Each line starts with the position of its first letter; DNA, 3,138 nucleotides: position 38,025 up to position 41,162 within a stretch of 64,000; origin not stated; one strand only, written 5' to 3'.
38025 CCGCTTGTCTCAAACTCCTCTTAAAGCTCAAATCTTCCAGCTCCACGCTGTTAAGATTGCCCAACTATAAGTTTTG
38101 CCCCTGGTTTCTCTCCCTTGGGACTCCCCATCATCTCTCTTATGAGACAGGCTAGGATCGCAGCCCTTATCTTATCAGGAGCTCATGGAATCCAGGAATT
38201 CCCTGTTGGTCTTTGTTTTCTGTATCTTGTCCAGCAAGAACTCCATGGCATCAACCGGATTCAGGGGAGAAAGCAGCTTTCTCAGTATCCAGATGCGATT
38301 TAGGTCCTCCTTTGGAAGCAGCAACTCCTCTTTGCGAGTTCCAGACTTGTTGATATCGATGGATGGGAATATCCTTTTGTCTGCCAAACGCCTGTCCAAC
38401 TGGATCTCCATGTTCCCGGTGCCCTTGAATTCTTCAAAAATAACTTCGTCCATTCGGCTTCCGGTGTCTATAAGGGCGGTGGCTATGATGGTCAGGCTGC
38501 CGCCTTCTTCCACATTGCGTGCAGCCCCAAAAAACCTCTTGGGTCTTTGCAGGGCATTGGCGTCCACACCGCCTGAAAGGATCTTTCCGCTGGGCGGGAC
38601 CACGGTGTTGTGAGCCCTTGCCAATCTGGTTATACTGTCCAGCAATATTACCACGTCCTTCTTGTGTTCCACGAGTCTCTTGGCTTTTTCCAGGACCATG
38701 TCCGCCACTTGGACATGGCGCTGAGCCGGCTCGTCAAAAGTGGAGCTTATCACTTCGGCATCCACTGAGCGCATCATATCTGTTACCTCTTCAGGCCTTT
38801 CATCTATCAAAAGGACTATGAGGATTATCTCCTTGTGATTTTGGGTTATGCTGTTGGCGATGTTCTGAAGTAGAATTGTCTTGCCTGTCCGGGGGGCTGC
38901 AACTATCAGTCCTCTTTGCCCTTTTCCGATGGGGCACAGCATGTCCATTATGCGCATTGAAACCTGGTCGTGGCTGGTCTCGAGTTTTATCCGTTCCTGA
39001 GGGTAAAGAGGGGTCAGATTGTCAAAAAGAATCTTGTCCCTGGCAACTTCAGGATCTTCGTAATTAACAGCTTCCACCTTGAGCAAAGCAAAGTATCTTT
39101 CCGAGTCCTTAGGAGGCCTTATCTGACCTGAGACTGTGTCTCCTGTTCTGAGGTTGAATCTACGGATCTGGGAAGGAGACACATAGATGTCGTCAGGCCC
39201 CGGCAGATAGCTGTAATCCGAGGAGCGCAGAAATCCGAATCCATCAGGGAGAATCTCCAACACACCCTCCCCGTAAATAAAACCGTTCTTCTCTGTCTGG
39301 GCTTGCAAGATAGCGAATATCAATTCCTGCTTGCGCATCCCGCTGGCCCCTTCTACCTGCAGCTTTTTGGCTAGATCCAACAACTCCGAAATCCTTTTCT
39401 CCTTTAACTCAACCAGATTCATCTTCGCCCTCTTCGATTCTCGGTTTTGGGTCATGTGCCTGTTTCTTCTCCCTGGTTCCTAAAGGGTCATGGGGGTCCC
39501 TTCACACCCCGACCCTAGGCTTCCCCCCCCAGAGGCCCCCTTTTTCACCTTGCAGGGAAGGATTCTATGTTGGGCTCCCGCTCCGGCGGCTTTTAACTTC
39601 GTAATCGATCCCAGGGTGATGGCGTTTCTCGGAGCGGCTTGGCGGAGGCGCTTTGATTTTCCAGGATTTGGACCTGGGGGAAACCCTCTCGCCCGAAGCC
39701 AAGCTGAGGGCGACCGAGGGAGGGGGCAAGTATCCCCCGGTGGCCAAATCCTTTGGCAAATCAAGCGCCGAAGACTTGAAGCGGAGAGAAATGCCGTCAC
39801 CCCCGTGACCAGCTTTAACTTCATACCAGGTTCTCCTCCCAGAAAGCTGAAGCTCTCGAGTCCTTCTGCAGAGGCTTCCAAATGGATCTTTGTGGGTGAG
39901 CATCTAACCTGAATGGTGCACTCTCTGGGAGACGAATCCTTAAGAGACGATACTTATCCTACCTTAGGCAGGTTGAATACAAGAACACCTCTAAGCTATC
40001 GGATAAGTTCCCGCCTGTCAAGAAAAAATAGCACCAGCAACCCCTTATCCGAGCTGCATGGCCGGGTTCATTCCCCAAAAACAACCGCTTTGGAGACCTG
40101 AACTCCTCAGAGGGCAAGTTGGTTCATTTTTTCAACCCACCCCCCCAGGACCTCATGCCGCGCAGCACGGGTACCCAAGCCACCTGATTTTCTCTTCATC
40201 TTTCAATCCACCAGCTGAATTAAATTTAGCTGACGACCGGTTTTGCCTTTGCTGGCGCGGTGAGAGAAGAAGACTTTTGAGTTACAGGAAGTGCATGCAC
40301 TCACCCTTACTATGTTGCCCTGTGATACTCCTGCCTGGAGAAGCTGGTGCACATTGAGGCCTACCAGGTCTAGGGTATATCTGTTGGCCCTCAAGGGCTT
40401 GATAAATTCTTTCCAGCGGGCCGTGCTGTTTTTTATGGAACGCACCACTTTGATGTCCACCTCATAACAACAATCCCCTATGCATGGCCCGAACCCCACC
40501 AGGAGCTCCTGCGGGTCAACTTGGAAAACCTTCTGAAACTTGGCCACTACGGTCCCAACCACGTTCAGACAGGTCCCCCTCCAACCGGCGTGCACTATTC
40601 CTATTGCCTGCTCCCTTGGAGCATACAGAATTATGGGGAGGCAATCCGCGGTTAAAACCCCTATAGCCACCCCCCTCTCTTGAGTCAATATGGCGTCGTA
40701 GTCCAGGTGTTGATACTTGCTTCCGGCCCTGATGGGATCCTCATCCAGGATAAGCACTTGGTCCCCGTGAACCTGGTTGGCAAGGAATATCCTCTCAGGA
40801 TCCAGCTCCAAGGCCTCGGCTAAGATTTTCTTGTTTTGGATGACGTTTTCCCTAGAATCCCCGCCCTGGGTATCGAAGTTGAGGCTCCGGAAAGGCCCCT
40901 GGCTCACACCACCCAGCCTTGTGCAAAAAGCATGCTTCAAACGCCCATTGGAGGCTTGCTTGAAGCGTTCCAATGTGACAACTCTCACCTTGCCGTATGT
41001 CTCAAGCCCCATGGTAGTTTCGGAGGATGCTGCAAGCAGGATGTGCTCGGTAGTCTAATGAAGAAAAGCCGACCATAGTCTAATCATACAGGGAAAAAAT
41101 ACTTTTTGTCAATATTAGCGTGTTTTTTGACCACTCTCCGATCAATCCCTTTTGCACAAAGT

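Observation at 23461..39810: Family 2: a 210-bp rod-like hairpin element, always co-oriented with transcription (candidate novel ncRNA or palindromic element)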

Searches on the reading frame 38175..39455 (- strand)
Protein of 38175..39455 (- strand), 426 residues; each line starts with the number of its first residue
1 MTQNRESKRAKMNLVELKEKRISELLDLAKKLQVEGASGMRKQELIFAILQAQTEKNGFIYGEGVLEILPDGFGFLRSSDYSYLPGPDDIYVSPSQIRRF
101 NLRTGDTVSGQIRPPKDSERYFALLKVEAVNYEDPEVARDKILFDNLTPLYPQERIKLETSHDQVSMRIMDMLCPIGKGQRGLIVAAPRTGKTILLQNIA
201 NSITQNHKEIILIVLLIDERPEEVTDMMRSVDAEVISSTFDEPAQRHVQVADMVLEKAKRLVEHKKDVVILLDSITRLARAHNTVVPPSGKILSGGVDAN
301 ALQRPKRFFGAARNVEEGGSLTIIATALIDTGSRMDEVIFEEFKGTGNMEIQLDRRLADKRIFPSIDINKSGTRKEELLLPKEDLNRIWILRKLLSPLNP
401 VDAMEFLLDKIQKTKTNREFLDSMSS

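Call 11: search_protein_families(library=pfam, proteins=[window:38175-39455:-])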
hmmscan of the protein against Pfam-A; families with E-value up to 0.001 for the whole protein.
window:38175-39455:- (426 aa): 6 families
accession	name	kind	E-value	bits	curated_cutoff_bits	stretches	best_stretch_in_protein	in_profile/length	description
PF07497.18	Rho_RNA_bind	-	7.7e-36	122.2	27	1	63-136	2-73/73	Rho termination factor, RNA-binding domain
PF00006.31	ATP-synt_ab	-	1.5e-27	97.1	29.5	1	167-371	2-211/213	ATP synthase alpha/beta family, nucleotide-binding domain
PF07498.18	Rho_N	-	1.1e-18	67.3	24.9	1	16-58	1-43/43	Rho termination factor, N-terminal domain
PF08206.17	OB_RNB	-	0.0004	20.5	24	0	64-118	1-47/58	Ribonuclease B OB domain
PF13401.12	AAA_22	-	0.00058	20.6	27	0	182-278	8-96/130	AAA domain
PF22707.2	S1CSD-TOTE-2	-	0.00096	19.6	27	0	63-110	4-40/60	S1/CSD-like domain 2 of the TOTE conflict systems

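Call 25: find_encoding_contigs(protein=window:38175-39455:-, flank=3000, max_places=10)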
Protein window:38175-39455:- (426 aa): 4 contigs read that carry it; 1 place shown.
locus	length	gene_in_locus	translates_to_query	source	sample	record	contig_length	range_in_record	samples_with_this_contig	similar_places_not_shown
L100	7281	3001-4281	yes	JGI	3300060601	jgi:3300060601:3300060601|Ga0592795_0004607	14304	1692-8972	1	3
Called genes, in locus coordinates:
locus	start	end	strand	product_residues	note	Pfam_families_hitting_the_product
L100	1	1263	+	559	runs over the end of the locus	PF00501:AMP-binding, PF13193:AMP-binding_C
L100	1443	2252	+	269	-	PF02578:Cu-oxidase_4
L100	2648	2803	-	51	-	-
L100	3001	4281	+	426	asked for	PF07498:Rho_N, PF07497:Rho_RNA_bind, PF00006:ATP-synt_ab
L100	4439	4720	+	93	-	PF01197:Ribosomal_L31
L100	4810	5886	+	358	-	PF03462:PCRF, PF16326:ABC_tran_CTD (faint), PF00472:RF-1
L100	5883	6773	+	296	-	PF17827:PrmC_N, PF06325:PrmA (weak), PF01170:UPF0020 (weak), PF05175:MTS, PF13649:Methyltransf_25, PF13847:Methyltransf_31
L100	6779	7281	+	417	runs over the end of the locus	PF00275:EPSP_synthase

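Call 26: find_homologous_proteins(query=window:38175-39455:-, max_evalue=1e-100)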
Query window:38175-39455:- (426 aa): 8000 proteins with E <= 1e-100 among 8000 candidates; the best 120 are listed.
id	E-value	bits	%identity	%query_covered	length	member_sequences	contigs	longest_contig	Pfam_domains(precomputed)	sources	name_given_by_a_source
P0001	7.6e-274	926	100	100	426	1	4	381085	PF07497.19,PF07498.19,PF00006.32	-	-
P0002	1.1e-269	912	98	100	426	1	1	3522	PF07497.19,PF07498.19,PF00006.32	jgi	-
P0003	9.1e-267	902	100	97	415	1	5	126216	PF07497.19,PF07498.19,PF00006.32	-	-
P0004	2.3e-266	901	100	97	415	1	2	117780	PF07497.19,PF07498.19,PF00006.32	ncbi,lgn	-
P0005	8.4e-266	899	100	97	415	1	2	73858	PF07497.19,PF07498.19,PF00006.32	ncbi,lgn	ncbi:MAG: transcription termination factor Rho [bacterium]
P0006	8.9e-266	899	99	97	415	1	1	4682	PF07497.19,PF07498.19,PF00006.32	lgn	-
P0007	2.1e-265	898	99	97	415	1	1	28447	PF07497.19,PF07498.19,PF00006.32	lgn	-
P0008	2.1e-265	898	99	97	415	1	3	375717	PF07497.19,PF07498.19,PF00006.32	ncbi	-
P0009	2.4e-264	894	99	97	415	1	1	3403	PF07497.19,PF07498.19,PF00006.32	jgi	-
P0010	1.3e-263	892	99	97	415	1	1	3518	PF07497.19,PF07498.19,PF00006.32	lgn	-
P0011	2.7e-261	884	95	100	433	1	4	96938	PF07497.19,PF07498.19,PF00006.32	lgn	-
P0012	4.4e-261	883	97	97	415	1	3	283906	PF07497.19,PF07498.19,PF00006.32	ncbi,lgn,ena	ncbi:MAG: transcription termination factor Rho [Thermodesulfobacteriota bacterium]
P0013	2.4e-260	881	96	100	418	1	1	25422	PF07497.19,PF07498.19,PF00006.32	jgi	jgi:transcription termination factor Rho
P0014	4.1e-260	880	94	100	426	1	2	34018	PF07497.19,PF07498.19,PF00006.32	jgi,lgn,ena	-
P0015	1.1e-259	879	95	98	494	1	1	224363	PF07497.19,PF07498.19,PF00006.32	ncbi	-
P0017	2.4e-259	878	93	100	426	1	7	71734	PF07497.19,PF07498.19,PF00006.32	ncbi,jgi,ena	jgi:transcription termination factor Rho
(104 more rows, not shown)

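Call 27: find_encoding_contigs(protein=P0012, flank=3000, max_places=3)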
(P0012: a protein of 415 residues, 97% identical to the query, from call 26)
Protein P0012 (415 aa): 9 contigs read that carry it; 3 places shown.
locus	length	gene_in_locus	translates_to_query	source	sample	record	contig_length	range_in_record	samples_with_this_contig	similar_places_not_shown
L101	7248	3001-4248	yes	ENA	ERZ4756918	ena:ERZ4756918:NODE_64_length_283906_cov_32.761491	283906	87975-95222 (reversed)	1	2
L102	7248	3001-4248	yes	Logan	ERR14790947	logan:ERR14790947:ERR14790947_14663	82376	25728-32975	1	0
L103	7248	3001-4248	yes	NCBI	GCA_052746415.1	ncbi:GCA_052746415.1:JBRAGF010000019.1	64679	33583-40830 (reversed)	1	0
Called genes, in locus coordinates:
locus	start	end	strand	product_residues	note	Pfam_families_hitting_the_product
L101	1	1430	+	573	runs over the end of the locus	PF00501:AMP-binding, PF13193:AMP-binding_C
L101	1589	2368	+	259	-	PF02578:Cu-oxidase_4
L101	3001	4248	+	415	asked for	PF07498:Rho_N, PF07497:Rho_RNA_bind, PF00006:ATP-synt_ab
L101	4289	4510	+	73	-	PF01197:Ribosomal_L31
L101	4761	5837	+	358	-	PF03462:PCRF, PF00472:RF-1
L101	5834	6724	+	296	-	PF17827:PrmC_N, PF05175:MTS, PF13649:Methyltransf_25, PF13847:Methyltransf_31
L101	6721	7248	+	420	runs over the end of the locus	PF00275:EPSP_synthase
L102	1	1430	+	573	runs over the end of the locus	PF00501:AMP-binding, PF13193:AMP-binding_C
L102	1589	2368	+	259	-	PF02578:Cu-oxidase_4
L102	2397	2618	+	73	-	-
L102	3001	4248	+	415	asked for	PF07498:Rho_N, PF07497:Rho_RNA_bind, PF00006:ATP-synt_ab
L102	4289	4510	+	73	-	PF01197:Ribosomal_L31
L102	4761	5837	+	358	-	PF03462:PCRF, PF00472:RF-1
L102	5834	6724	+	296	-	PF17827:PrmC_N, PF05175:MTS, PF13649:Methyltransf_25, PF13847:Methyltransf_31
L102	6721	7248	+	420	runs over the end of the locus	PF00275:EPSP_synthase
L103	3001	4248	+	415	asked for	PF07498:Rho_N, PF07497:Rho_RNA_bind, PF00006:ATP-synt_ab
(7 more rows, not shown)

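Call 28: find_encoding_contigs(protein=P0017, flank=3000, max_places=3)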
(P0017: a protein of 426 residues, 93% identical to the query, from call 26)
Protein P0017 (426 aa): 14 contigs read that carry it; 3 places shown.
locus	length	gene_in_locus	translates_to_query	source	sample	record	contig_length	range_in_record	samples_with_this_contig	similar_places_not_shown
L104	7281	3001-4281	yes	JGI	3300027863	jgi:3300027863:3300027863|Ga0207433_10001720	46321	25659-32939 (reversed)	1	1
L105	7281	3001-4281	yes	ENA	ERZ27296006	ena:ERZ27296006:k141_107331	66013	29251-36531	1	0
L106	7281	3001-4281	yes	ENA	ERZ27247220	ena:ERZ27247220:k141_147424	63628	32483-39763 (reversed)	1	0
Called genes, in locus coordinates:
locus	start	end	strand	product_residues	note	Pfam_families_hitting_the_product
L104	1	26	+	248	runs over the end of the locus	PF00005:ABC_tran, PF13304:AAA_21 (weak)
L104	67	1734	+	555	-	PF00501:AMP-binding, PF13193:AMP-binding_C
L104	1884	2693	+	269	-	PF02578:Cu-oxidase_4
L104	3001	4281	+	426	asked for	PF07498:Rho_N, PF07497:Rho_RNA_bind, PF00006:ATP-synt_ab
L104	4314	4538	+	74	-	PF01197:Ribosomal_L31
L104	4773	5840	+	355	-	PF03462:PCRF, PF16326:ABC_tran_CTD (faint), PF00472:RF-1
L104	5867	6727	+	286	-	PF17827:PrmC_N, PF05175:MTS, PF13847:Methyltransf_31, PF13649:Methyltransf_25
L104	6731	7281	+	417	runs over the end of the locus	PF00275:EPSP_synthase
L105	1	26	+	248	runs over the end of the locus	PF00005:ABC_tran, PF13304:AAA_21 (weak)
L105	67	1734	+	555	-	PF00501:AMP-binding, PF13193:AMP-binding_C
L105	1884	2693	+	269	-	PF02578:Cu-oxidase_4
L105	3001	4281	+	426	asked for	PF07498:Rho_N, PF07497:Rho_RNA_bind, PF00006:ATP-synt_ab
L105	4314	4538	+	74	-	PF01197:Ribosomal_L31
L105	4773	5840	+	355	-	PF03462:PCRF, PF16326:ABC_tran_CTD (faint), PF00472:RF-1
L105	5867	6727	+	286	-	PF17827:PrmC_N, PF05175:MTS, PF13847:Methyltransf_31 (weak), PF13649:Methyltransf_25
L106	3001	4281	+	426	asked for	PF07498:Rho_N, PF07497:Rho_RNA_bind, PF00006:ATP-synt_ab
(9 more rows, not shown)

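Call 29: find_encoding_contigs(protein=P0008, flank=3000, max_places=3)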
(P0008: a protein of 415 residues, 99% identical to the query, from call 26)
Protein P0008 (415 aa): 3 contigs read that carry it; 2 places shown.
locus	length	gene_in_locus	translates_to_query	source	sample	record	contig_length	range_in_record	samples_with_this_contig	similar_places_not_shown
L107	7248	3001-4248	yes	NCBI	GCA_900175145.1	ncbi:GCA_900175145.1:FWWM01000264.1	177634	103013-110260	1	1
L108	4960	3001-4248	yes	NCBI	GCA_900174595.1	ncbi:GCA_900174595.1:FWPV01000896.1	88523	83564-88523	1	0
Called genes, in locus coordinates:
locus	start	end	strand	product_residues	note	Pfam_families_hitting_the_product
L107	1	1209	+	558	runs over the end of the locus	PF00501:AMP-binding, PF13193:AMP-binding_C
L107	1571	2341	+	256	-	PF02578:Cu-oxidase_4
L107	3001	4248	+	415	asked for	PF07498:Rho_N, PF07497:Rho_RNA_bind, PF00006:ATP-synt_ab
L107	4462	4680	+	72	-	PF01197:Ribosomal_L31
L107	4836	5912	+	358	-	PF03462:PCRF, PF00472:RF-1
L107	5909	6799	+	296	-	PF17827:PrmC_N, PF01135:PCMT (faint), PF05175:MTS, PF13649:Methyltransf_25, PF13847:Methyltransf_31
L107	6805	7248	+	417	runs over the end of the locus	PF00275:EPSP_synthase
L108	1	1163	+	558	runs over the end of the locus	PF00501:AMP-binding, PF13193:AMP-binding_C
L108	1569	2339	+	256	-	PF02578:Cu-oxidase_4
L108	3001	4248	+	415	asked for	PF07498:Rho_N, PF07497:Rho_RNA_bind, PF00006:ATP-synt_ab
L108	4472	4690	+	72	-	PF01197:Ribosomal_L31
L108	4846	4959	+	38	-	?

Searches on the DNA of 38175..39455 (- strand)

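Call 45: search_rna_families(sources=[L100, L093, L022, L090], threshold=evalue, max_evalue=1)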
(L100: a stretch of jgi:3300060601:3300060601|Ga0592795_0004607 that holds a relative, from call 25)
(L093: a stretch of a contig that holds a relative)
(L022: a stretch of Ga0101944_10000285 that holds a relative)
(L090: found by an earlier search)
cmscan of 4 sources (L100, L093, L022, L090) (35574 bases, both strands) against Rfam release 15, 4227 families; matches with E-value up to 1: 1.
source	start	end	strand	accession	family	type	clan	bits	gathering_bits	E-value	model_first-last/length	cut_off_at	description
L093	9513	9557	+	RF02880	MH_s15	Gene; sRNA;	-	22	123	0.12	9-53/277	no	Mesorhizobail RNA 15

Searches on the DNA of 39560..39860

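Call 77: search_rna_families(source=window, start=39560, end=39860, threshold=evalue, max_evalue=5)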
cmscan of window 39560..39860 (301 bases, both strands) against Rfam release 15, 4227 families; matches with E-value up to 5: 4.
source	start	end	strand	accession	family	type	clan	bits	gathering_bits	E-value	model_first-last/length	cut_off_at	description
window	39667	39748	+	RF01835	HIV_FS2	Cis-reg; frameshift_element;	-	16.4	44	0.86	1-45/45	no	ribosomal frameshift site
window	39707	39794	-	RF03099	RAGATH-23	Gene; sRNA;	-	15.1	92.6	2.3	1-99/99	no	RAGATH-23 RNA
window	39646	39778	+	RF02712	EBER2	Gene; sRNA;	-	14.5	200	0.38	1-173/173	no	Epstein-Barr virus EBER2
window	39713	39777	+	RF02273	FsrA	Gene;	-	12.3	80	4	1-83/83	no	FsrA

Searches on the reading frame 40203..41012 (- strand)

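Call 11: search_protein_families(library=pfam, proteins=[window:40203-41012:-])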
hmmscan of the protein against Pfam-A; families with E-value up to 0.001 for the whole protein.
window:40203-41012:- (269 aa): 1 family
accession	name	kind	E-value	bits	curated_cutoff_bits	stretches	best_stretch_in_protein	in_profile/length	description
PF02578.20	Cu-oxidase_4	-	5.6e-75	252.2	22.9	1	31-265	2-237/238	Multi-copper polyphenol oxidoreductase laccase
